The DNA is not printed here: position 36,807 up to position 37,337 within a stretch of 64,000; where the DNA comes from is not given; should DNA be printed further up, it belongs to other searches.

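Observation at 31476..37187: Mvh-type [NiFe]-hydrogenase / HdrA-like / MvhD operon that ends in TusA and has no HdrB or HdrC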

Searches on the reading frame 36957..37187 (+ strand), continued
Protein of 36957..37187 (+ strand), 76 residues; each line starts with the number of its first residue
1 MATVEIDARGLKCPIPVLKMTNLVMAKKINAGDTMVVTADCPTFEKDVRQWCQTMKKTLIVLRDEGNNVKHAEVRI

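Call 52: search_protein_families(library=pfam, proteins=[L124:1023-2480:+, L124:2655-3143:+, L124:3916-5199:+, L124:5212-6891:+, L124:6891-8030:+, L124:7981-9132:+, L141:2732-5194:-, L141:8294-9001:+, L141:9014-9472:+, L141:9474-10187:+], max_evalue=0.0001)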
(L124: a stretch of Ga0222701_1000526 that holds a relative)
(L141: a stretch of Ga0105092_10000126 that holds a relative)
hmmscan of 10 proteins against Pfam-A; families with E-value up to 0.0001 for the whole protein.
L124:1023-2480:+ (485 aa): 8 families
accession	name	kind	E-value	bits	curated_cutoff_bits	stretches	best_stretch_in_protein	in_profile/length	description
PF07992.20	Pyr_redox_2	-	2.2e-61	208.2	26.1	1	43-340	2-291/291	Pyridine nucleotide-disulphide oxidoreductase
PF00070.33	Pyr_redox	-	2.7e-15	57.1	22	1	183-260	1-79/82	Pyridine nucleotide-disulphide oxidoreductase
PF02852.28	Pyr_redox_dim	-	5.2e-14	52.8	25.3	1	364-466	3-103/110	Pyridine nucleotide-disulphide oxidoreductase, dimerisation domain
PF13738.12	Pyr_redox_3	-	5.1e-13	49.4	30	1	112-314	103-305/305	Pyridine nucleotide-disulphide oxidoreductase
PF03486.20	HI0933_like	-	2.4e-08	34.2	50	0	232-360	118-191/244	HI0933-like protein Rossmann domain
PF13434.12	Lys_Orn_oxgnase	-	3.2e-06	26.9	21.3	1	127-211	139-218/339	L-lysine 6-monooxygenase/L-ornithine 5-monooxygenase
PF01266.30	DAO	-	1.5e-05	25.1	27.9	0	233-335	159-270/353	FAD dependent oxidoreductase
PF13454.12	NAD_binding_9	-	6.7e-05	23.4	21.8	0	246-277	123-154/155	FAD-NAD(P)-binding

L124:2655-3143:+ (162 aa): 2 families
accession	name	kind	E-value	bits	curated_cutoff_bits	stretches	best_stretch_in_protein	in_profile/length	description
PF13686.11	DrsE_2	-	5.7e-15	56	25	2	96-159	91-154/156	DsrE/DsrF/DrsH-like family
PF02635.20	DsrE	-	7.5e-08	33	22.7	1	48-160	2-114/116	DsrE/DsrF-like family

L124:3916-5199:+ (427 aa): 6 families
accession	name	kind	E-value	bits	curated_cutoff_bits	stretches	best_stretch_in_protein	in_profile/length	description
PF07992.20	Pyr_redox_2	-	3e-09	37.2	26.1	0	8-101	143-223/291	Pyridine nucleotide-disulphide oxidoreductase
PF00890.30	FAD_binding_2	-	5.4e-06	26.3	20.4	1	9-45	1-37/414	FAD binding domain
PF12831.13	FAD_oxidored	-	1.2e-05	25.3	27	1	9-46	1-38/416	FAD dependent oxidoreductase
PF00070.33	Pyr_redox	-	2.5e-05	25.1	22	0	10-91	2-70/82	Pyridine nucleotide-disulphide oxidoreductase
PF01134.28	GIDA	-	4.4e-05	23.2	22.1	0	9-70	1-52/391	Glucose inhibited division protein A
PF13450.12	NAD_binding_8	-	4.5e-05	24.1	21.9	1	12-47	1-36/68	NAD(P)-binding Rossmann-like domain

L124:5212-6891:+ (559 aa): 15 families
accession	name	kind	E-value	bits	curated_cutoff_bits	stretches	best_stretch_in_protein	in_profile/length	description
PF07992.20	Pyr_redox_2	-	7.7e-14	52.2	26.1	1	143-461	2-284/291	Pyridine nucleotide-disulphide oxidoreductase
PF12838.12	Fer4_7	-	7.1e-10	39.6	27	1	495-540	2-52/52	4Fe-4S dicluster domain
PF12831.13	FAD_oxidored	-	2e-08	34.4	27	1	143-180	1-38/416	FAD dependent oxidoreductase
PF14697.11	Fer4_21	-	2.5e-07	31.2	35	1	488-538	1-53/59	4Fe-4S dicluster domain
PF13237.11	Fer4_10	-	2.9e-07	30.8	25.5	1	491-537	5-53/53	4Fe-4S dicluster domain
PF00037.32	Fer4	-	7.7e-07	29.1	21.1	0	489-511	2-24/24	4Fe-4S binding domain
PF00890.30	FAD_binding_2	-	9.9e-07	28.7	20.4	1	143-178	1-36/414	FAD binding domain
PF13484.11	Fer4_16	-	3.8e-06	28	30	0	526-544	2-20/66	4Fe-4S double cluster binding domain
PF13187.11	Fer4_9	-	6.4e-06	26.5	27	1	495-540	2-51/52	4Fe-4S dicluster domain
PF01134.28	GIDA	-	8.2e-06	25.6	22.1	1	143-180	1-39/391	Glucose inhibited division protein A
PF13450.12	NAD_binding_8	-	1.2e-05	25.9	21.9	1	146-185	1-40/68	NAD(P)-binding Rossmann-like domain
PF12837.12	Fer4_6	-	2.9e-05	24.3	25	0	487-509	1-23/24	4Fe-4S binding domain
PF00070.33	Pyr_redox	-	3.1e-05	24.8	22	0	144-181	2-39/82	Pyridine nucleotide-disulphide oxidoreductase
PF13738.12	Pyr_redox_3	-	3.7e-05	23.6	30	0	137-253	161-266/305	Pyridine nucleotide-disulphide oxidoreductase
PF03486.20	HI0933_like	-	5.7e-05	23.1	50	0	143-178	2-37/244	HI0933-like protein Rossmann domain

L124:6891-8030:+ (379 aa): 6 families
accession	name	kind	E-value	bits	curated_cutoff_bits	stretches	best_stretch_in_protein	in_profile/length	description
PF13237.11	Fer4_10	-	1.3e-07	31.9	25.5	0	251-287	5-30/53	4Fe-4S dicluster domain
PF13183.11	Fer4_8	-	5.2e-07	30.6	27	1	253-332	3-68/68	4Fe-4S dicluster domain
PF13187.11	Fer4_9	-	9.2e-07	29.2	27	1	254-331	1-50/52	4Fe-4S dicluster domain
PF12838.12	Fer4_7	-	6e-06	27.1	27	1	254-331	1-51/52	4Fe-4S dicluster domain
PF04432.18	FrhB_FdhB_C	-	3.7e-05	24.1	23.3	0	156-206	89-137/150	Coenzyme F420 hydrogenase/dehydrogenase, beta subunit C terminus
PF00037.32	Fer4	-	5.1e-05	23.4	21.1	0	253-266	6-19/24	4Fe-4S binding domain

L124:7981-9132:+ (383 aa): 8 families
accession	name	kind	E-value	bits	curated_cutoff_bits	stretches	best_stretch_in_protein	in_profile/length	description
PF04432.18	FrhB_FdhB_C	-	9e-09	35.8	23.3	1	99-217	4-141/150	Coenzyme F420 hydrogenase/dehydrogenase, beta subunit C terminus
PF13183.11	Fer4_8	-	2.8e-07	31.4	27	1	261-339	4-68/68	4Fe-4S dicluster domain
PF13187.11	Fer4_9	-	1.1e-06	28.9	27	1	261-338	1-50/52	4Fe-4S dicluster domain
PF13237.11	Fer4_10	-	4.4e-06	27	25.5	0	323-343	7-22/53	4Fe-4S dicluster domain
PF12797.12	Fer4_2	-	1.3e-05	25.3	24.5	0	324-337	9-22/22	4Fe-4S binding domain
PF12838.12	Fer4_7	-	4.5e-05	24.3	27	1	261-339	1-52/52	4Fe-4S dicluster domain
PF14697.11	Fer4_21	-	8e-05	23.1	35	0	319-337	35-53/59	4Fe-4S dicluster domain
PF13484.11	Fer4_16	-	8.9e-05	23.6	30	0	325-338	2-15/66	4Fe-4S double cluster binding domain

L141:2732-5194:- (820 aa): 6 families
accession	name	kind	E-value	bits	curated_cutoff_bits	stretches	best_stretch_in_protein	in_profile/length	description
PF02518.31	HATPase_c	-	9e-24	84.5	26.4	1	560-677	5-109/111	Histidine kinase-, DNA gyrase B-, and HSP90-like ATPase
PF00072.30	Response_reg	-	7.1e-19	68.5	30.2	1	702-814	1-111/111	Response regulator receiver domain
PF08447.18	PAS_3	-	5.7e-17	62.2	25.6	1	340-427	2-88/89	PAS fold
PF00497.25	SBP_bac_3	-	9.5e-10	38.8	26.4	1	41-187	3-98/132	Bacterial extracellular solute-binding proteins, family 3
PF00512.31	HisKA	-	8.9e-09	35.7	26.9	1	451-514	3-65/66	His Kinase A (phospho-acceptor) domain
PF00989.32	PAS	-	2.5e-07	31.1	22.6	1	325-431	9-113/113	PAS fold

L141:8294-9001:+ (235 aa): 1 family
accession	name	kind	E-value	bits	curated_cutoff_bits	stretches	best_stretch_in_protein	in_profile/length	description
PF01740.26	STAS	-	3e-15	56.3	22.6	1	117-204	8-95/106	STAS domain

L141:9014-9472:+ (152 aa): 1 family
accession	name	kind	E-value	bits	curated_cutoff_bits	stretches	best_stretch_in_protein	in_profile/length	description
PF01740.26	STAS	-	1.1e-10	41.7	22.6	1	13-111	8-105/106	STAS domain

L141:9474-10187:+ (237 aa): 2 families
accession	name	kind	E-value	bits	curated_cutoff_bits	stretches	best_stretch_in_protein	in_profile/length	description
PF02518.31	HATPase_c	-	4e-12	47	26.4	1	140-233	2-106/111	Histidine kinase-, DNA gyrase B-, and HSP90-like ATPase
PF13581.12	HATPase_c_2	-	6.2e-08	33.1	27.4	1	120-234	8-127/127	Histidine kinase-like ATPase domain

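Call 68: predict_structure(alignment_id=A3)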
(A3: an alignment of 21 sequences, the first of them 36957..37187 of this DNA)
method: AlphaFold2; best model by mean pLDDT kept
length: 76 residues; sequences in the alignment: 21
mean_pLDDT: 86.0   pTM: 0.68
mean pLDDT of the five models: 86.0, 84.7, 83.4, 81.8, 77.3
residues with pLDDT >= 90: 11; 70-90: 64; 50-70: 1; < 50: 0
segments of 3 or more residues with pLDDT < 50: none
pLDDT, mean of each block of 10 residues (from residue 1): 83 83 86 88 86 89 83 90
secondary structure, 60 per line:
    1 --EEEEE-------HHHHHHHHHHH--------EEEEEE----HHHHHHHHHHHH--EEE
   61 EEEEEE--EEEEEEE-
elements in order: E3-7 H15-25 E34-39 H44-55 E58-66 E69-75

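Call 71: search_protein_families(library=pfam, proteins=[L096:9956-12919:-, L096:12923-13948:-, L096:7479-10262:-, L137:8918-9397:+], max_evalue=0.0001)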
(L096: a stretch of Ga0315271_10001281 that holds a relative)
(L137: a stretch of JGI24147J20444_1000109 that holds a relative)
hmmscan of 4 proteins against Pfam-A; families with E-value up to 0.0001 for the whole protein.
L096:9956-12919:- (988 aa): 0 families

L096:12923-13948:- (342 aa): 0 families

L096:7479-10262:- (928 aa): 0 families

L137:8918-9397:+ (160 aa): 0 families

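Call 72: fold_search(model_id=the predicted structure, library=pdb)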
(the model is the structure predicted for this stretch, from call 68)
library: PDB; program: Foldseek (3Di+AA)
matches with E <= 10: 1107; with E <= 0.001: 6
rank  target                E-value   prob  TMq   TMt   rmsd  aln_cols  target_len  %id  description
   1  3lvj_C                4.4e-06  1.00  0.81  0.80   2.3        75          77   25  Crystal Structure of E.coli IscS-TusA complex (form 1) (released 2010-04-21)
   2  3lvk_B                1.1e-05  1.00  0.81  0.81   2.7        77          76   25  Crystal Structure of E.coli IscS-TusA complex (form 2) (released 2010-04-21)
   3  1dcj_MODEL_1_A        1.0e-04  1.00  0.76  0.72   2.1        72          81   26  SOLUTION STRUCTURE OF YHHP, A NOVEL ESCHERICHIA COLI PROTEIN IMPLICATED IN THE CELL DIVISION (released 2001-07-18)
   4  8j4c_A                3.9e-04  1.00  0.83  0.17   1.5        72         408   21  YeeE(TsuA)-YeeD(TsuB) complex for thiosulfate uptake (released 2024-03-27)
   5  3hz7                  5.9e-04  1.00  0.80  0.82   1.9        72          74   24  Crystal Structure of the SirA-like protein (DSY4693) from Desulfitobacterium hafniense, Northeast Structural Genomics Co (released 2009-07-07)
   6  8k1r_A                8.3e-04  1.00  0.83  0.17   1.5        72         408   21  YeeE(TsuA)-YeeD(TsuB) complex for thiosulfate uptake (released 2024-03-27)
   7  8k1r_B                1.2e-03  1.00  0.84  0.17   1.8        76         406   20  YeeE(TsuA)-YeeD(TsuB) complex for thiosulfate uptake (released 2024-03-27)
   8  6q56_A                1.4e-02  0.98  0.57  0.23   3.5        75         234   13  Crystal structure of the B. subtilis M1A22 tRNA methyltransferase TrmK (released 2019-03-27)
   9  9hfm_8                1.9e-02  1.00  0.69  0.58   3.3        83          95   14  Translation-initiation state of human mitochondrial ribosome small subunit (State D) (released 2025-04-23)
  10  1jdq_MODEL_1_A        1.9e-02  0.98  0.56  0.46   4.9        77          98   14  Solution Structure of TM006 Protein from Thermotoga maritima (released 2002-02-27)
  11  3gnl_A                2.7e-02  0.97  0.57  0.23   3.6        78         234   18  Structure of uncharacterized protein (LMOf2365_1472) from Listeria monocytogenes serotype 4b (released 2009-04-21)
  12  3ku1_A                2.8e-02  0.99  0.64  0.27   3.0        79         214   15  Crystal structure of Streptococcus pneumoniae Sp1610, a putative tRNA (m1A22) methyltransferase, in complex with S-ade (released 2009-12-22)
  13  2lxr_MODEL_1_A        3.3e-02  0.99  0.66  0.66   3.0        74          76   14  Solution structure of HP1264 from Helicobacter pylori (released 2012-10-03)
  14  7o4o                  4.0e-02  0.92  0.54  0.23   3.7        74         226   15  Structure of Staphylococcus aureus m1A22-tRNA methyltransferase in complex with S-adenosylhomocysteine (released 2022-04-06)
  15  3gnl_B                4.3e-02  0.94  0.57  0.24   3.6        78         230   18  Structure of uncharacterized protein (LMOf2365_1472) from Listeria monocytogenes serotype 4b (released 2009-04-21)
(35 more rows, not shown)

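Call 82: search_protein_representatives(alignment_id=A3)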
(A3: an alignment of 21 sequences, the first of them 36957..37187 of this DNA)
Query: 21 sequences, 76 profile positions. Proteins with E-value up to 0.001 (for the whole library): 1376; up to 1e-10: 210; up to 1e-30: 11. The best 150 are listed.
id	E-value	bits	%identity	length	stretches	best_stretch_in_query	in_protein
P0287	6.5e-68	240.4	-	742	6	4-72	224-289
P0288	6.8e-60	214.7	-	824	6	5-64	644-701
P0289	4.3e-56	202.5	-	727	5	5-67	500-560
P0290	2.3e-41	155.3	-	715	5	6-68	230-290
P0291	9.2e-41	153.4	-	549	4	3-67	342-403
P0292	7.4e-39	147.3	-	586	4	5-71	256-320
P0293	1.3e-38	146.6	-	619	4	4-74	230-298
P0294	3.0e-36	139.0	-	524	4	3-68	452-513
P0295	9.0e-36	137.4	-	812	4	5-74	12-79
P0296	3.7e-33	129.1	-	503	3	5-74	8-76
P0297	8.0e-31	121.6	-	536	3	5-72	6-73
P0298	4.0e-30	119.4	-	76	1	1-76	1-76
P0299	1.1e-29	117.9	-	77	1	3-76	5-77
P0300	5.0e-29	115.8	-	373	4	6-76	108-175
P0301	2.3e-28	113.7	-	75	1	1-76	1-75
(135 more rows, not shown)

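Call 88: search_protein_families(library=pfam, proteins=[L148:623-2506:+, L148:2553-3668:+, L148:3728-4864:+, L148:5013-5855:+, L148:8266-9513:+, L148:9501-11399:+, L098:4007-5791:-, L098:8207-9466:+, L098:9454-11325:+, L098:2870-3706:-], max_evalue=0.0001)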
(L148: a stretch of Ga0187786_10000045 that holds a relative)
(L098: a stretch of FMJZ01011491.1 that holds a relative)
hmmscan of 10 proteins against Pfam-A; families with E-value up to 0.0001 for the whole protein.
L148:623-2506:+ (627 aa): 1 family
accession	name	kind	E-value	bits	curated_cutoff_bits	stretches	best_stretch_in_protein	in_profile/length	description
PF02554.20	CstA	-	8.3e-211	702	27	1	2-540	1-560/560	Carbon starvation protein CstA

L148:2553-3668:+ (371 aa): 1 family
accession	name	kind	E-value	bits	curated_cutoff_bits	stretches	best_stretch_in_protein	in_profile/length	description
PF01467.32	CTP_transf_like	-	1.6e-10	41.8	21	1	220-264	1-46/133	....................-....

L148:3728-4864:+ (378 aa): 1 family
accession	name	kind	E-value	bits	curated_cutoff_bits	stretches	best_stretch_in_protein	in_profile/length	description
PF07885.22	Ion_trans_2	-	4.5e-09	36.5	22.5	1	84-155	6-73/79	Ion channel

L148:5013-5855:+ (280 aa): 1 family
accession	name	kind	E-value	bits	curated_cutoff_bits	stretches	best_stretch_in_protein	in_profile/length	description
PF01435.24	Peptidase_M48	-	2.7e-35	122.3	20.3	1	86-269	7-184/186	Peptidase family M48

L148:8266-9513:+ (415 aa): 3 families
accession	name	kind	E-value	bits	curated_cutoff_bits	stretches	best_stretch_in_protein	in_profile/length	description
PF13458.12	Peripla_BP_6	-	4.3e-44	152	31.7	1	31-400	1-339/343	Periplasmic binding protein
PF13433.12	Peripla_BP_5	-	6e-06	26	27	1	40-254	9-213/363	Periplasmic binding protein domain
PF01094.35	ANF_receptor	-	9.4e-06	25.3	25.4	1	59-278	10-224/353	Receptor family ligand binding region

L148:9501-11399:+ (632 aa): 8 families
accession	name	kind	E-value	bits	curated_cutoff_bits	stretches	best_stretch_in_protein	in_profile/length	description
PF02518.31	HATPase_c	-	1.3e-26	93.6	26.4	1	502-612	1-110/111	Histidine kinase-, DNA gyrase B-, and HSP90-like ATPase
PF00512.31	HisKA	-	3.9e-17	62.5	26.9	1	374-456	1-66/66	His Kinase A (phospho-acceptor) domain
PF00672.30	HAMP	-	1.3e-11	45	25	1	182-233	1-52/53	HAMP domain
PF17203.10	sCache_3_2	-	1.5e-11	45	28.4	1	38-160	4-137/140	Single cache domain 3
PF00989.32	PAS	-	4.2e-08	33.6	22.6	1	258-365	4-113/113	PAS fold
PF13426.13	PAS_9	-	7.9e-08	32.9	27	1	266-366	2-102/103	PAS domain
PF08448.16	PAS_4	-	1.1e-06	29.3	23.1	1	262-369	2-109/110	PAS fold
PF13188.13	PAS_8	-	8.2e-05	22.8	21.8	0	256-296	2-44/65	PAS domain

L098:4007-5791:- (594 aa): 3 families
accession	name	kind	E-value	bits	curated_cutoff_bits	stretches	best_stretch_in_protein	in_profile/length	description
PF00152.25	tRNA-synt_2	-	1e-127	425.9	25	1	122-567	2-308/308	tRNA synthetases class II (D, K and N)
PF02938.19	GAD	-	2.1e-26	92.4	23.4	1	312-404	1-95/95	GAD domain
PF01336.31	tRNA_anti-codon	-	2.1e-18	66.5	27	1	20-104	2-75/75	OB-fold nucleic acid binding domain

L098:8207-9466:+ (419 aa): 1 family
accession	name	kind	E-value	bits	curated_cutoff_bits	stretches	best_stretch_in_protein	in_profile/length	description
PF13458.12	Peripla_BP_6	-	4.3e-42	145.4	31.7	1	36-404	2-339/343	Periplasmic binding protein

L098:9454-11325:+ (623 aa): 9 families
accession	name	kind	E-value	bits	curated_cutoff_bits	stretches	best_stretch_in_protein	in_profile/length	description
PF02518.31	HATPase_c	-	3.2e-31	108.5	26.4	1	503-611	2-109/111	Histidine kinase-, DNA gyrase B-, and HSP90-like ATPase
PF00512.31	HisKA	-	3.3e-16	59.5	26.9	1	375-456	2-66/66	His Kinase A (phospho-acceptor) domain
PF17203.10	sCache_3_2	-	2.4e-13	50.8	28.4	1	36-162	2-138/140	Single cache domain 3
PF00672.30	HAMP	-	1.6e-11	44.8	25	1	183-234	1-52/53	HAMP domain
PF00989.32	PAS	-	2.4e-10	40.9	22.6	1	259-309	4-54/113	PAS fold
PF08448.16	PAS_4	-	3.9e-08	33.9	23.1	1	263-369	2-109/110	PAS fold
PF13188.13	PAS_8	-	1.5e-07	31.5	21.8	1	257-301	2-43/65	PAS domain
PF24820.1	Diguanyl_cycl_sensor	-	4.3e-05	23.9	28.1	0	261-306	1-46/109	Diguanylate cyclase-like sensor domain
PF13426.13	PAS_9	-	7.9e-05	23.3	27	0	267-366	2-102/103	PAS domain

L098:2870-3706:- (278 aa): 2 families
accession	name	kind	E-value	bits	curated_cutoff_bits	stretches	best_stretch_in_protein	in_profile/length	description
PF08668.18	HDOD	-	9.6e-62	208.4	22.9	1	16-205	1-196/196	HDOD domain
PF01966.28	HD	-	2.3e-08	34.8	22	1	105-209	2-92/116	HD domain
